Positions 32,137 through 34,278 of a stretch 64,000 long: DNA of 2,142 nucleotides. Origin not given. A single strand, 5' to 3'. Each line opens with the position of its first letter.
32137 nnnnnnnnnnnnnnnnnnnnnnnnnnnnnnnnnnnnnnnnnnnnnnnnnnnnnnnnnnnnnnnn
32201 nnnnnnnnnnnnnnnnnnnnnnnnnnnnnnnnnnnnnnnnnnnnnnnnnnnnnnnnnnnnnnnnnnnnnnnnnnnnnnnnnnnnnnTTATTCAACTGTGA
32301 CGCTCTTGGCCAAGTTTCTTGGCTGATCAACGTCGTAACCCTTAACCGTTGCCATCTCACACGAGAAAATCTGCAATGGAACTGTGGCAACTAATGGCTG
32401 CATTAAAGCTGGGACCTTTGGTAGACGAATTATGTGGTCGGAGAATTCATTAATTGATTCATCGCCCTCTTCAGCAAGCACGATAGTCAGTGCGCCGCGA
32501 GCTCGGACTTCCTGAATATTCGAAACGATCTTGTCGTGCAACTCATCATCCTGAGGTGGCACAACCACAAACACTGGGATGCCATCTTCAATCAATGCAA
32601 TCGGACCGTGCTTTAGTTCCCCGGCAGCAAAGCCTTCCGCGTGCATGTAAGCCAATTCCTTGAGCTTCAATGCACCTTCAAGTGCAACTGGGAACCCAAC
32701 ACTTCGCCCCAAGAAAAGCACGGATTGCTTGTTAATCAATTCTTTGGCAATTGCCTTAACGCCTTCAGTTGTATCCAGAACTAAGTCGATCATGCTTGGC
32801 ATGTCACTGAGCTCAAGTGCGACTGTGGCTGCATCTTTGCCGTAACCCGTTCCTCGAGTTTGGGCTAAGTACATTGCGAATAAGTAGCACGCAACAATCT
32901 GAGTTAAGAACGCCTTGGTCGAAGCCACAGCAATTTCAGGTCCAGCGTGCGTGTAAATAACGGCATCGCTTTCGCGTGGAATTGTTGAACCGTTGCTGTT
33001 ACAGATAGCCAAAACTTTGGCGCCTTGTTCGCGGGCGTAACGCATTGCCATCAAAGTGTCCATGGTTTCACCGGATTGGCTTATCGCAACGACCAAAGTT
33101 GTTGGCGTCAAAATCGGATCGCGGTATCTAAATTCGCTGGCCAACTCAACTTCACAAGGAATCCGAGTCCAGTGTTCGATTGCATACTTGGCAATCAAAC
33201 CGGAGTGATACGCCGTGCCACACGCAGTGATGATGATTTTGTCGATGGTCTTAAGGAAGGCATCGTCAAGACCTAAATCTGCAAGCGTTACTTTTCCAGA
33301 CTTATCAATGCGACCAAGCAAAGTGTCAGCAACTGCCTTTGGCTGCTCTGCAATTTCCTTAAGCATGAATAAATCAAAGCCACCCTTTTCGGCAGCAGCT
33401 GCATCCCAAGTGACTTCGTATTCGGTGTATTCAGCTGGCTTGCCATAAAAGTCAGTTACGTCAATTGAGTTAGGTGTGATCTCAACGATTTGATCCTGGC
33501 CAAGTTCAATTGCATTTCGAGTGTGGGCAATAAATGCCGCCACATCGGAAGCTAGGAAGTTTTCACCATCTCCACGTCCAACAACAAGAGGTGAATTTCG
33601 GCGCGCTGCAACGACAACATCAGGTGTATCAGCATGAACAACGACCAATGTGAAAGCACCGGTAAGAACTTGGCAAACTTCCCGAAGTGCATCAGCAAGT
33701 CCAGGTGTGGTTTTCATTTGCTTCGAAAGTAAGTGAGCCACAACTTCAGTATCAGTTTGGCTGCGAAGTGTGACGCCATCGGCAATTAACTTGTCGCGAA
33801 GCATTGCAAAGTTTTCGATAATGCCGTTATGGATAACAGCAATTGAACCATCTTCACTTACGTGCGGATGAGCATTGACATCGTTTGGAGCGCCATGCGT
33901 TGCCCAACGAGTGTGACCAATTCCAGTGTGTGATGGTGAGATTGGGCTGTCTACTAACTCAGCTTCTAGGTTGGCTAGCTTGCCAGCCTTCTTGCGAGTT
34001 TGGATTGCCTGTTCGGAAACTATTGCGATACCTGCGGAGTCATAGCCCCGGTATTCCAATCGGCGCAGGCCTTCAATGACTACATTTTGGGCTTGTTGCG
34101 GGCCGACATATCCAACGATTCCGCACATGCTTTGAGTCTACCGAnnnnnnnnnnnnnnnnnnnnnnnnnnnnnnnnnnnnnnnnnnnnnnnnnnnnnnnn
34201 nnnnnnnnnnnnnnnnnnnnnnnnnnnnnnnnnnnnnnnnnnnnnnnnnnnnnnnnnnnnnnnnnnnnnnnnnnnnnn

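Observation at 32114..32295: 74-bp repeat with compensatory base changes: structure conserved while sequence changes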

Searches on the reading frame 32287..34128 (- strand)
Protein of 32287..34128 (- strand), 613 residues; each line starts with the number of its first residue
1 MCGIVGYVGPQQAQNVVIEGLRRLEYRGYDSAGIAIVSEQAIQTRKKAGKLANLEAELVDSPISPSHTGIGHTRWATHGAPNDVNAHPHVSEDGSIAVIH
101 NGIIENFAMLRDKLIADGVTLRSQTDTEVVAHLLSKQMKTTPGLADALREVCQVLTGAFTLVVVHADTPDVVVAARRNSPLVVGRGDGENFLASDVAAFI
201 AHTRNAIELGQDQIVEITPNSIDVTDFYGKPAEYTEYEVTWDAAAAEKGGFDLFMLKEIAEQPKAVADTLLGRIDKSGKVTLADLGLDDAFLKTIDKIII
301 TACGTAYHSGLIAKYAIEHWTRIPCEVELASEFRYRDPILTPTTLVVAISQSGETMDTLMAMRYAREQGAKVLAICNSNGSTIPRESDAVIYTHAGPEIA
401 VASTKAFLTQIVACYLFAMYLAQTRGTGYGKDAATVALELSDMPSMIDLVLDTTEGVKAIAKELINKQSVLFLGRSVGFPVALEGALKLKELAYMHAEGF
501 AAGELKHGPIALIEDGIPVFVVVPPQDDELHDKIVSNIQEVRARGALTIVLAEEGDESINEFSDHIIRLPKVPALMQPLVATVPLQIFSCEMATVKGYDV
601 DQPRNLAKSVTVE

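Call 9: search_protein_families(library=ncbifam, proteins=[window:32287-34128:-])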
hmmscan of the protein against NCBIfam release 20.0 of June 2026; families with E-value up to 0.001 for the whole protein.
window:32287-34128:- (613 aa): 26 families (the best 25 are shown)
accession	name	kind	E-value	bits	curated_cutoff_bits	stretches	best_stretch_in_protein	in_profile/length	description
NF001484.0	PRK00331.1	subfamily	4e-262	871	381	1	1-613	1-601/601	isomerizing glutamine--fructose-6-phosphate transaminase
TIGR01135.1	glmS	equivalog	8.9e-247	820.4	418.05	1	2-613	1-607/607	glutamine--fructose-6-phosphate transaminase (isomerizing)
NF046059.1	NagB_SO3506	equivalog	4.8e-39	134.6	430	1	296-608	39-325/330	glucosamine-6-phosphate deaminase NagB-II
TIGR01134.1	purF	equivalog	9.7e-30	104.3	350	1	2-215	1-215/432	amidophosphoribosyltransferase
NF041128.1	glucosaP_deam_GlmD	equivalog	2.1e-27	96.2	580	1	296-610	32-321/323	glucosamine-6-phosphate deaminase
TIGR01536.1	asn_synth_AEB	equivalog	2.3e-13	50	267.1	1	2-219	1-186/517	asparagine synthase (glutamine-hydrolyzing)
NF040776.2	AlsR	equivalog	5.7e-10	38.6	400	1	340-397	174-231/279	transcriptional repressor AlsR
NF003915.0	PRK05441.1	subfamily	1.4e-09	37.4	168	1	340-405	129-194/300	N-acetylmuramic acid 6-phosphate etherase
NF008458.0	PRK11337.1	equivalog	1.5e-09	37.3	378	1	339-395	185-241/293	MurR/RpiR family transcriptional regulator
NF008481.0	PRK11382.1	equivalog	1.8e-09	37.3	430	1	286-551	35-291/340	fructoselysine 6-phosphate deglycase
TIGR00274.1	TIGR00274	equivalog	3.8e-09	36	302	1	338-405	122-189/291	N-acetylmuramic acid 6-phosphate etherase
TIGR02128.1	G6PI_arch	equivalog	1.5e-08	34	213.9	1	292-539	18-248/308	bifunctional phosphoglucose/phosphomannose isomerase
TIGR03104.1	trio_amidotrans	equivalog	2.2e-08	32.8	570.1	1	68-201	43-167/589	N-acetylglutaminylglutamine amidotransferase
NF006949.0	PRK09431.1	equivalog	3.5e-08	32.4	499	1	71-208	47-174/554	asparagine synthase B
NF041755.1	RuMP_HxlAB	equivalog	1.2e-07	31.1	500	1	296-393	247-339/391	bifunctional 3-hexulose-6-phosphate synthase/6-phospho-3-hexuloisomerase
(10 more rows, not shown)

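Call 12: find_encoding_contigs(protein=window:32287-34128:-, flank=3000, max_places=10)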
Protein window:32287-34128:- (613 aa): 9 contigs read that carry it; 4 places shown.
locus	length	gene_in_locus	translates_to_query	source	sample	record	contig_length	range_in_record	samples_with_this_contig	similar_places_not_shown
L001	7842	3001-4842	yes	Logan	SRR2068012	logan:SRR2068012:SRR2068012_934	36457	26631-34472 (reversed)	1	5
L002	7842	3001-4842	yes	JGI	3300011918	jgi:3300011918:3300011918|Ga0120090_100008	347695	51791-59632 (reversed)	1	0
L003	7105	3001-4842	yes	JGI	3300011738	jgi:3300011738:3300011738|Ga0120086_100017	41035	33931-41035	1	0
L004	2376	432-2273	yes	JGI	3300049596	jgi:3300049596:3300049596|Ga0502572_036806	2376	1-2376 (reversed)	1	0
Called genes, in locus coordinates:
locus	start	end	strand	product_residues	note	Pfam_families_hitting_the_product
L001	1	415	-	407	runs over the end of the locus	PF05977:MFS_3, PF07690:MFS_1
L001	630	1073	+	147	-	PF00572:Ribosomal_L13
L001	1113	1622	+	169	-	PF00380:Ribosomal_S9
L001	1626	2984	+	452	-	PF02878:PGM_PMM_I, PF02879:PGM_PMM_II, PF02880:PGM_PMM_III, PF00408:PGM_PMM_IV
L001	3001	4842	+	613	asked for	PF13522:GATase_6, PF13537:GATase_7, PF01380:SIS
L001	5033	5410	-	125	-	PF00903:Glyoxalase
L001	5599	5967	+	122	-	PF01648:ACPS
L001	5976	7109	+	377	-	PF01168:Ala_racemase_N, PF00842:Ala_racemase_C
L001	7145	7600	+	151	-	PF02367:TsaE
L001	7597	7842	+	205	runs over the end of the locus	PF00814:TsaD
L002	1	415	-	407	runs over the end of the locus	PF05977:MFS_3, PF07690:MFS_1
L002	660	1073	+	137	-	PF00572:Ribosomal_L13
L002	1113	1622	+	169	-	PF00380:Ribosomal_S9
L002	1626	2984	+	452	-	PF02878:PGM_PMM_I, PF02879:PGM_PMM_II, PF02880:PGM_PMM_III, PF00408:PGM_PMM_IV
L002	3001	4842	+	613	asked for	PF13522:GATase_6, PF13537:GATase_7, PF01380:SIS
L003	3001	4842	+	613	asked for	PF13522:GATase_6, PF13537:GATase_7, PF01380:SIS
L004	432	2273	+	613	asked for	PF13522:GATase_6, PF13537:GATase_7, PF01380:SIS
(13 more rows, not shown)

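Call 15: find_homologous_proteins(query=window:32287-34128:-, max_evalue=1e-100)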
Query window:32287-34128:- (613 aa): 8000 proteins with E <= 1e-100 among 8000 candidates; the best 120 are listed.
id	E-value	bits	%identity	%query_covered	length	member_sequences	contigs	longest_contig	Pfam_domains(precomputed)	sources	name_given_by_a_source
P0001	0.0e+0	1349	99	100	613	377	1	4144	PF01380.28,PF13522.12,PF13537.12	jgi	jgi:glucosamine--fructose-6-phosphate aminotransferase (isomerizing)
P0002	0.0e+0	1338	98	100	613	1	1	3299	PF01380.28,PF13522.12,PF13537.12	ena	-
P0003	0.0e+0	1334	98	100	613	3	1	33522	PF01380.28,PF13522.12,PF13537.12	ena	-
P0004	0.0e+0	1333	98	100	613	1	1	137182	PF01380.28,PF13522.12,PF13537.12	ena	-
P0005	0.0e+0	1327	97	100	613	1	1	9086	PF01380.28,PF13522.12,PF13537.12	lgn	-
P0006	0.0e+0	1326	98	100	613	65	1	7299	PF01380.28,PF13522.12,PF13537.12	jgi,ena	jgi:glucosamine--fructose-6-phosphate aminotransferase (isomerizing)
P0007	0.0e+0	1320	97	100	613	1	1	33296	PF01380.28,PF13522.12,PF13537.12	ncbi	-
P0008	0.0e+0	1314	97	100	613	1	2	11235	PF01380.28,PF13522.12,PF13537.12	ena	-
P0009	0.0e+0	1297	95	100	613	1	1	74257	PF01380.28,PF13522.12,PF13537.12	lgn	-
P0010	0.0e+0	1294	95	100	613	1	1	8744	PF01380.28,PF13522.12,PF13537.12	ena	-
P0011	0.0e+0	1293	95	100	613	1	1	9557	PF01380.28,PF13522.12,PF13537.12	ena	-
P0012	0.0e+0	1281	95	100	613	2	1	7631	PF01380.28,PF13522.12,PF13537.12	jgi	jgi:glucosamine--fructose-6-phosphate aminotransferase (isomerizing)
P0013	0.0e+0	1280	94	100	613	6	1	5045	PF01380.28,PF13522.12,PF13537.12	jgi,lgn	jgi:glucosamine--fructose-6-phosphate aminotransferase (isomerizing)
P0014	0.0e+0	1263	95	100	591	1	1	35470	PF13230.12,PF01380.28,PF13522.12,PF13537.12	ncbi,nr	ncbi:MAG: glutamine--fructose-6-phosphate transaminase (isomerizing) [Actinobacteria bacterium]|nr:g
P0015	0.0e+0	1179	87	100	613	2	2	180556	PF01380.28,PF13522.12,PF13537.12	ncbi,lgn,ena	-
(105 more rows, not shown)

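Call 17: find_encoding_contigs(protein=P0004, flank=3000, max_places=4)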
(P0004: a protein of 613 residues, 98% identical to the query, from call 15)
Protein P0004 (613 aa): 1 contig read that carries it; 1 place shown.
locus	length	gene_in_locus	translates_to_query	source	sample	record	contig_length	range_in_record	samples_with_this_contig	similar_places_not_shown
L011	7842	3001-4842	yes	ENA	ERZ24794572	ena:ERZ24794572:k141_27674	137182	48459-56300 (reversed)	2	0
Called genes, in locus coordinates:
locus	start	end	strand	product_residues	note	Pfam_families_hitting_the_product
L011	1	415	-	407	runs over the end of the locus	PF05977:MFS_3, PF07690:MFS_1, PF13347:MFS_2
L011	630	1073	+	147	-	PF00572:Ribosomal_L13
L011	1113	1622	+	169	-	PF00380:Ribosomal_S9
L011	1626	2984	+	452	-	PF02878:PGM_PMM_I, PF02879:PGM_PMM_II, PF02880:PGM_PMM_III, PF00408:PGM_PMM_IV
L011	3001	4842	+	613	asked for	PF13522:GATase_6, PF13537:GATase_7, PF01380:SIS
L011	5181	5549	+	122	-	PF01648:ACPS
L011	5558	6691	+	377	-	PF01168:Ala_racemase_N, PF00842:Ala_racemase_C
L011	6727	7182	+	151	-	PF02367:TsaE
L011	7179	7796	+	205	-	PF00814:TsaD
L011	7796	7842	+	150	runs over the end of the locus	PF00583:Acetyltransf_1, PF13673:Acetyltransf_10, PF13508:Acetyltransf_7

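Call 18: find_encoding_contigs(protein=P0009, flank=3000, max_places=4)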
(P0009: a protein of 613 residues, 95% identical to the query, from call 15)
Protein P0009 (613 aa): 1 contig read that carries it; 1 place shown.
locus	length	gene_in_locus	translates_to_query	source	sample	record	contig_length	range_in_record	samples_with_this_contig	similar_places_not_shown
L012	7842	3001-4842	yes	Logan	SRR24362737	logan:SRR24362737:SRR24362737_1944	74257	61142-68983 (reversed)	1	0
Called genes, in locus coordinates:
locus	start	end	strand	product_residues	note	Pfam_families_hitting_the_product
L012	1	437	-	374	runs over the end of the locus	PF00144:Beta-lactamase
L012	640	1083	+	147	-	PF00572:Ribosomal_L13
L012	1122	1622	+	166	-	PF00380:Ribosomal_S9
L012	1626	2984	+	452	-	PF02878:PGM_PMM_I, PF02879:PGM_PMM_II, PF02880:PGM_PMM_III, PF00408:PGM_PMM_IV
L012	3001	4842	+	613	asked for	PF13522:GATase_6, PF13537:GATase_7, PF01380:SIS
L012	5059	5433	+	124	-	PF01648:ACPS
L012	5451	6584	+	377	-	PF01168:Ala_racemase_N, PF00842:Ala_racemase_C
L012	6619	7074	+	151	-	PF02367:TsaE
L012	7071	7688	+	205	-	PF00814:TsaD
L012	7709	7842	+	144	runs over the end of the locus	PF00583:Acetyltransf_1, PF13673:Acetyltransf_10, PF13508:Acetyltransf_7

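Call 19: find_encoding_contigs(protein=P0015, flank=3000, max_places=4)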
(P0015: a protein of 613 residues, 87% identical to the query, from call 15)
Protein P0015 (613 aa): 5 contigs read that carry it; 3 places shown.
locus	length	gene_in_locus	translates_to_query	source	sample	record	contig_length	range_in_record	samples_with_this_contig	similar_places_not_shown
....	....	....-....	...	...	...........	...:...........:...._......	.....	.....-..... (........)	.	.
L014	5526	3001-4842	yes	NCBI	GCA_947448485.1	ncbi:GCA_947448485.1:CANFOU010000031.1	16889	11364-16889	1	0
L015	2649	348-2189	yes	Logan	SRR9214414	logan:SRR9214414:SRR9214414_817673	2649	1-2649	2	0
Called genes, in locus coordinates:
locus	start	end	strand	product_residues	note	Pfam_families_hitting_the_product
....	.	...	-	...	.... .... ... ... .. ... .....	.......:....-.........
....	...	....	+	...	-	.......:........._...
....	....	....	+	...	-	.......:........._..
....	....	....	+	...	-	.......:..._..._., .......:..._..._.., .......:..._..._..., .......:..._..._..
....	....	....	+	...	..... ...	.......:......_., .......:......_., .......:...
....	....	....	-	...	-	-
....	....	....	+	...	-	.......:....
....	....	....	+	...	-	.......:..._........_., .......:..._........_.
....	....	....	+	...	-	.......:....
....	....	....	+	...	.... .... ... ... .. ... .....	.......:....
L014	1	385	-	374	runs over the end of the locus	PF00144:Beta-lactamase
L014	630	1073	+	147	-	PF00572:Ribosomal_L13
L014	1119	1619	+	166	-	PF00380:Ribosomal_S9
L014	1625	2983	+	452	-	PF02878:PGM_PMM_I, PF02879:PGM_PMM_II, PF02880:PGM_PMM_III, PF00408:PGM_PMM_IV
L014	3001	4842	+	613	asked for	PF13522:GATase_6, PF13537:GATase_7, PF01380:SIS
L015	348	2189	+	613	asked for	PF13522:GATase_6, PF13537:GATase_7, PF01380:SIS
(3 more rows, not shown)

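Call 24: find_related_loci(query=window:32287-34128:-, collection=genome_contigs, flank=6000)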
Query window:32287-34128:- (613 aa) in genome_contigs; peptide patterns used: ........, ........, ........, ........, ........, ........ (x = any residue, [..] = any of these).
600 stretches matched a pattern (row limit reached: there are more); 599 encode a relative of the query (tblastn E <= 1e-3); the best 80 are kept; 80 distinct loci.
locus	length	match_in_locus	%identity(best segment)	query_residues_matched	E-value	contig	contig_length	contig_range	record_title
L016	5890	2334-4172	97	1-613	0e+0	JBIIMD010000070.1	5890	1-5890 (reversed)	MAG: Candidatus Nanopelagicales bacterium isolate ME2002-06-05pf_3300043568_group1_bin45 Rohwer_bin376_scaffold_1474_c2,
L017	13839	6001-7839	97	1-613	0e+0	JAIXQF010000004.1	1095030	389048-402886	MAG: Actinomycetales bacterium isolate C4_MAG_00016 pond_C4_MAG_00016_000000000003, whole genome shotgun sequence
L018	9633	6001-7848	72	1-613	0e+0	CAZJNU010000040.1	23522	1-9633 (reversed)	MAG TPA_asm: uncultured Actinomycetes bacterium isolate SRP286056_co1_602 genome assembly, contig: NODE_2492_length_2352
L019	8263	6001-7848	71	1-613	0e+0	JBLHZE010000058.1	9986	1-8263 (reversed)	MAG: Actinomycetes bacterium isolate 3300045790_42 Ga0491192_0004334, whole genome shotgun sequence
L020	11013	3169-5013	70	1-613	0e+0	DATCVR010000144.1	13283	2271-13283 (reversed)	MAG TPA_asm: Jiangellaceae bacterium isolate SMAG_U7390 k141_287922, whole genome shotgun sequence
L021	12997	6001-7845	70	1-613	0e+0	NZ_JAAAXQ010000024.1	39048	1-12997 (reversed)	Streptomyces sp. GC420 GC420_son_contig_24_length_39048_41.6_1.35, whole genome shotgun sequence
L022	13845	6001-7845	71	1-613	0e+0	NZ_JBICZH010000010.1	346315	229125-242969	Streptomyces sp. NPDC048258 NPDC048258_381_A7.ctg-0010, whole genome shotgun sequence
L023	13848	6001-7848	69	1-613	0e+0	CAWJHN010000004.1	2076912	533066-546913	MAG: uncultured Actinomycetes bacterium isolate MFD04716.bin.2.189 genome assembly, contig: contig_4400, whole genome sh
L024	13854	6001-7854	70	1-613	0e+0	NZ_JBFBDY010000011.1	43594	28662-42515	Kitasatospora sp. NPDC093558 NPDC093558_189_C8.ctg-0011, whole genome shotgun sequence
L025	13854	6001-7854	70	1-613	0e+0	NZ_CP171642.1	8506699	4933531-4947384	Kitasatospora hibisci strain HNM1077 chromosome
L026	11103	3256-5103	70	1-613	0e+0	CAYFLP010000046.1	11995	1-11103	MAG TPA_asm: uncultured Bifidobacteriaceae bacterium isolate ERP107066_co1_11 genome assembly, contig: NODE_4222_length_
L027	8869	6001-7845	71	1-613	0e+0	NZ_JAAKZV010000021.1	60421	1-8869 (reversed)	Streptomyces coryli strain A7024 A7024_contig_21_length_60421_coverage_110.7_1.19, whole genome shotgun sequence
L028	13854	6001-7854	70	1-613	0e+0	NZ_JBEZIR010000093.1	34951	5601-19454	Kitasatospora sp. NPDC048540 NPDC048540_122_F6.ctg-0093, whole genome shotgun sequence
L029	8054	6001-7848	71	1-613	0e+0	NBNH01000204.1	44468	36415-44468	MAG: Actinomycetales bacterium mxb001 NODE_305801_length_44468_cov_87.0693, whole genome shotgun sequence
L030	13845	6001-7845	70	1-613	0e+0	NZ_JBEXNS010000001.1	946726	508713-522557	Streptomyces sp. NPDC002992 NPDC002992_12_H3.ctg-0001, whole genome shotgun sequence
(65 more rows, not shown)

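Call 29: find_encoding_contigs(protein=P0001, flank=1500, max_places=10)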
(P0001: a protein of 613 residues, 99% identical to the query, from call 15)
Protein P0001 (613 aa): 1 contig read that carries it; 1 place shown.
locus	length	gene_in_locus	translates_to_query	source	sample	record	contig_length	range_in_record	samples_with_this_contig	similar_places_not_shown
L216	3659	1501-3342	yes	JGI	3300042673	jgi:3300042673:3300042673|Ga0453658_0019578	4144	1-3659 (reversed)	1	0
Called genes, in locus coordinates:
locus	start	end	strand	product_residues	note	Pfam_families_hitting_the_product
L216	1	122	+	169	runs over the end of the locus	PF00380:Ribosomal_S9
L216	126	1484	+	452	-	PF02878:PGM_PMM_I, PF02879:PGM_PMM_II, PF02880:PGM_PMM_III, PF00408:PGM_PMM_IV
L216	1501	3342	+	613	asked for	PF13522:GATase_6, PF13537:GATase_7, PF01380:SIS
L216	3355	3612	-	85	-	-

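Call 30: find_encoding_contigs(protein=P0006, flank=1500, max_places=10)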
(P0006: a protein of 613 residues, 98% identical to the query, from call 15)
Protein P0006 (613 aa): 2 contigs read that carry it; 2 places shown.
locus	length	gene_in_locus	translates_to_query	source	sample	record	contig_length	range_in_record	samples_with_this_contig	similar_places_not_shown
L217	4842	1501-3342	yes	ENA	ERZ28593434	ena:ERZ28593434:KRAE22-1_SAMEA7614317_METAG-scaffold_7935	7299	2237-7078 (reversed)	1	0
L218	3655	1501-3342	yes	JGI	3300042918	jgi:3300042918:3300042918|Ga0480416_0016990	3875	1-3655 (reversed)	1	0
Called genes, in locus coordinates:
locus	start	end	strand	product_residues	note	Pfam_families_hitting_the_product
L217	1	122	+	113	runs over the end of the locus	?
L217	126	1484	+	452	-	PF02878:PGM_PMM_I, PF02879:PGM_PMM_II, PF02880:PGM_PMM_III, PF00408:PGM_PMM_IV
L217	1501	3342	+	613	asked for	PF13522:GATase_6, PF13537:GATase_7, PF01380:SIS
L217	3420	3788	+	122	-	PF01648:ACPS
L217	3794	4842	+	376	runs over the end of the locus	PF01168:Ala_racemase_N, PF00842:Ala_racemase_C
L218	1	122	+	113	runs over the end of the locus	?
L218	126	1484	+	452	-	PF02878:PGM_PMM_I, PF02879:PGM_PMM_II, PF02880:PGM_PMM_III, PF00408:PGM_PMM_IV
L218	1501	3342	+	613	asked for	PF13522:GATase_6, PF13537:GATase_7, PF01380:SIS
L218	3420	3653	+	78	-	?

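Call 31: find_encoding_contigs(protein=P0013, flank=1500, max_places=10)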
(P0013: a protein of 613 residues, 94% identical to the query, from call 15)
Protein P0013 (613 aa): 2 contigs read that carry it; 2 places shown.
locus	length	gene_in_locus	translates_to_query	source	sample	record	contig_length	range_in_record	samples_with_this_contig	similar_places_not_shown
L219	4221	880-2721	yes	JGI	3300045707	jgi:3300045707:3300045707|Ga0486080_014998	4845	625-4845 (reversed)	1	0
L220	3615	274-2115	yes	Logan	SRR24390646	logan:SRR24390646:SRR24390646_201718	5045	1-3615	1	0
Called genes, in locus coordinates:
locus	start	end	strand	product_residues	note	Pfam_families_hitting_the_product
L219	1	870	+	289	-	?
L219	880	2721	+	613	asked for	PF13522:GATase_6, PF13537:GATase_7, PF01380:SIS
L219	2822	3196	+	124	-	PF01648:ACPS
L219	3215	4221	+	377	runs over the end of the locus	PF01168:Ala_racemase_N, PF00842:Ala_racemase_C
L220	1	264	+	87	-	?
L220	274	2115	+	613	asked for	PF13522:GATase_6, PF13537:GATase_7, PF01380:SIS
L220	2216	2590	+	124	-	PF01648:ACPS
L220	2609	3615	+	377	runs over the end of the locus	PF01168:Ala_racemase_N, PF00842:Ala_racemase_C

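Call 35: find_encoding_contigs(protein=P0003, flank=1500, max_places=5)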
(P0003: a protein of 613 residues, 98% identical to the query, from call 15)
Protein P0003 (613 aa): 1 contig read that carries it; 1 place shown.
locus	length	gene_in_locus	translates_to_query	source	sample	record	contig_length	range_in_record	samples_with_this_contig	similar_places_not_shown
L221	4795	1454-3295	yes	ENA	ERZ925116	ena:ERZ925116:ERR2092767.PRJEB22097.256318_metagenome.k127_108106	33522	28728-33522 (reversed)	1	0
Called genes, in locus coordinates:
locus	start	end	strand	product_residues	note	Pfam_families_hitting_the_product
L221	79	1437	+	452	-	PF02878:PGM_PMM_I, PF02879:PGM_PMM_II, PF02880:PGM_PMM_III, PF00408:PGM_PMM_IV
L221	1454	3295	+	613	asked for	PF13522:GATase_6, PF13537:GATase_7, PF01380:SIS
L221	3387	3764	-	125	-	PF00903:Glyoxalase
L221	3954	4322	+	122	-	PF01648:ACPS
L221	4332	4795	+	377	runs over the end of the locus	PF01168:Ala_racemase_N, PF00842:Ala_racemase_C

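Call 36: find_encoding_contigs(protein=P0007, flank=1500, max_places=5)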
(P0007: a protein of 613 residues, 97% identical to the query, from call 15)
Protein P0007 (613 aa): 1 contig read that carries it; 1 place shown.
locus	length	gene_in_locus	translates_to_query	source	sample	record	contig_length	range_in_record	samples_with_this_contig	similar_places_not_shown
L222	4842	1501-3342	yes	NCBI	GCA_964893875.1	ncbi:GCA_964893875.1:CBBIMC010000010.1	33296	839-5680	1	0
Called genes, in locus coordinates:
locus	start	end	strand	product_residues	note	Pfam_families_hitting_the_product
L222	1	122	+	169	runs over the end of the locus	PF00380:Ribosomal_S9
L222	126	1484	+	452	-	PF02878:PGM_PMM_I, PF02879:PGM_PMM_II, PF02880:PGM_PMM_III, PF00408:PGM_PMM_IV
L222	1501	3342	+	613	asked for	PF13522:GATase_6, PF13537:GATase_7, PF01380:SIS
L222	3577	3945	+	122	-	PF01648:ACPS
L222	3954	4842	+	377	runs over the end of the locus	PF01168:Ala_racemase_N, PF00842:Ala_racemase_C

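Call 37: find_encoding_contigs(protein=P0008, flank=1500, max_places=5)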
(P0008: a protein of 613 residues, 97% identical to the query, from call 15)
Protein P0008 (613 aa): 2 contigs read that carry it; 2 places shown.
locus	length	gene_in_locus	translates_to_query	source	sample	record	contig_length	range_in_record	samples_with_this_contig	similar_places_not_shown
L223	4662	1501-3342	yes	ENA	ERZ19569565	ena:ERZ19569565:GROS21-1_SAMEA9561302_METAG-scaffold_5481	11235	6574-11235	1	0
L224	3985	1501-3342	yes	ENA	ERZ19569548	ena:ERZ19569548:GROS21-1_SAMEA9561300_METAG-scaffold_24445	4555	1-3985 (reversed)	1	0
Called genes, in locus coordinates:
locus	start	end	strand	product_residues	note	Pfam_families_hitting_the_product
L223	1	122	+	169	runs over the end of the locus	PF00380:Ribosomal_S9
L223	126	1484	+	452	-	PF02878:PGM_PMM_I, PF02879:PGM_PMM_II, PF02880:PGM_PMM_III, PF00408:PGM_PMM_IV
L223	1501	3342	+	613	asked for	PF13522:GATase_6, PF13537:GATase_7, PF01380:SIS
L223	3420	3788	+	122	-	PF01648:ACPS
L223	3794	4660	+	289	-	?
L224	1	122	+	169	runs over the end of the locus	PF00380:Ribosomal_S9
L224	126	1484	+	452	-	PF02878:PGM_PMM_I, PF02879:PGM_PMM_II, PF02880:PGM_PMM_III, PF00408:PGM_PMM_IV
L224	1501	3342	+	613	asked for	PF13522:GATase_6, PF13537:GATase_7, PF01380:SIS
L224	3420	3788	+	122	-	PF01648:ACPS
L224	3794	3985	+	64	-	?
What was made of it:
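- Gene content right after glmS varies: VOC, nothing, or a 230-aa gene (calls 17-19, 35-37).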

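Call 73: find_encoding_contigs(protein=P0002, flank=1500, max_places=5)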
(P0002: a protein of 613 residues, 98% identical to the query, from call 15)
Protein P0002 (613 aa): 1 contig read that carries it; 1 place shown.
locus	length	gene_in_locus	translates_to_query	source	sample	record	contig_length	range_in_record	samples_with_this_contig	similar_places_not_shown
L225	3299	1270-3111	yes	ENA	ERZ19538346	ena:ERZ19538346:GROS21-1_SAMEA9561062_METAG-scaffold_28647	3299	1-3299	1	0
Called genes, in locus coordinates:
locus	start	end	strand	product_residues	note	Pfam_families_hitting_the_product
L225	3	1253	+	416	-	?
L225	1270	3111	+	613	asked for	PF13522:GATase_6, PF13537:GATase_7, PF01380:SIS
